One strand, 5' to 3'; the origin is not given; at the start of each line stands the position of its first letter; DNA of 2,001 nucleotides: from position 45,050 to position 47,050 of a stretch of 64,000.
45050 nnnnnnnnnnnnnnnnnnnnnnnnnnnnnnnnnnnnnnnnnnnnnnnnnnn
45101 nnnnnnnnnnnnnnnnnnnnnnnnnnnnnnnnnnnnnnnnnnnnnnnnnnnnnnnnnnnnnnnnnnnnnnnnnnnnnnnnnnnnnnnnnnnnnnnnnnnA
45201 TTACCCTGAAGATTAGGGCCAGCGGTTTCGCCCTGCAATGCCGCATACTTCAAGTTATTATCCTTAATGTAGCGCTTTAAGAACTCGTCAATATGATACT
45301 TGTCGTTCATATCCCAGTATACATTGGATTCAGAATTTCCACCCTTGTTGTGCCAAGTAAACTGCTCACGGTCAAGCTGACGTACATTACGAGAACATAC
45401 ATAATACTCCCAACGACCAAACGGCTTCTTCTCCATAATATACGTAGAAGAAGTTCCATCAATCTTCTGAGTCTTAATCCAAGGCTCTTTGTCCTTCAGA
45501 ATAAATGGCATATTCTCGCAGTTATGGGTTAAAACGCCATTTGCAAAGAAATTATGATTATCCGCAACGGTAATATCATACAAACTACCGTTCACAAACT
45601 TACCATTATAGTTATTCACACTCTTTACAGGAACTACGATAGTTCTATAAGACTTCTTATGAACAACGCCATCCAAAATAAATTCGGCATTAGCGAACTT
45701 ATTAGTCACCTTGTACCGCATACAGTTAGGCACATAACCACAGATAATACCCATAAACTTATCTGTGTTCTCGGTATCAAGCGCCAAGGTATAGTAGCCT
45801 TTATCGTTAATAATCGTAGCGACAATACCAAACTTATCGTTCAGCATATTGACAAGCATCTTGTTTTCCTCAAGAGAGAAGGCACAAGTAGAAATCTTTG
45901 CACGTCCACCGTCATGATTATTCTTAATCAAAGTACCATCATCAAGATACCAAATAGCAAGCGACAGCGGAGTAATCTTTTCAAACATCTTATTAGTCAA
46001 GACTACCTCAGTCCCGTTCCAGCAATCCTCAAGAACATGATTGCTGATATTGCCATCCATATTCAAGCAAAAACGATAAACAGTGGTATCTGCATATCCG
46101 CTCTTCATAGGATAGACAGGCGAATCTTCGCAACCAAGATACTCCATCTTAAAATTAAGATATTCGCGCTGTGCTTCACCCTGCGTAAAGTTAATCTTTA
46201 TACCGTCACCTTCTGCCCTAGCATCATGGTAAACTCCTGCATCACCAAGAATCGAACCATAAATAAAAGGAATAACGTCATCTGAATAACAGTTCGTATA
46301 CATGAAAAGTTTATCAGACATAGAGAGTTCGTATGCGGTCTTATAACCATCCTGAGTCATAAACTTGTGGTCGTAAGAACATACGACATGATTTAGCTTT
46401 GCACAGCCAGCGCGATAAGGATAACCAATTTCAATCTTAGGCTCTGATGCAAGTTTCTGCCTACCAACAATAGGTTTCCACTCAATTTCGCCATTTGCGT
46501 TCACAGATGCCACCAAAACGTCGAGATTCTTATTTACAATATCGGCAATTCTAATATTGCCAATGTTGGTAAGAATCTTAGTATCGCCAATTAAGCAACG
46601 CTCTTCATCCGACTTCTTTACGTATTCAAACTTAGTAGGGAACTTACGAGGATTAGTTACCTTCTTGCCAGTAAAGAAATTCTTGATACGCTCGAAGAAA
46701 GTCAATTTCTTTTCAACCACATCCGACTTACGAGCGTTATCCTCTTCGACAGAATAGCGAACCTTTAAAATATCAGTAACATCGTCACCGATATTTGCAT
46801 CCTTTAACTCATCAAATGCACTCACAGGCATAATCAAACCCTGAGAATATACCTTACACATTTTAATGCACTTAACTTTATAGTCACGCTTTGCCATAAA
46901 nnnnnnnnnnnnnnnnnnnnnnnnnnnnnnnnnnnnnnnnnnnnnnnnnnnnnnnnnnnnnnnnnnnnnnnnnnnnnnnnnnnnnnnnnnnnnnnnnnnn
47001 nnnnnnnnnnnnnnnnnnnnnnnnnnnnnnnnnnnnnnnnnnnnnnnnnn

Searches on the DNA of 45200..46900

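Call 81: search_rna_families(source=window, start=45200, end=46900, threshold=evalue, max_evalue=1)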
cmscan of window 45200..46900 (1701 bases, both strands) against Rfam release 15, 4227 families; matches with E-value up to 1: 1.
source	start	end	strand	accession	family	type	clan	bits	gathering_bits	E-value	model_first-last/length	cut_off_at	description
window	45427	45508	-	RF01844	SmY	Gene; snRNA; splicing;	-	18.3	39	0.43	1-80/80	no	SmY spliceosomal RNA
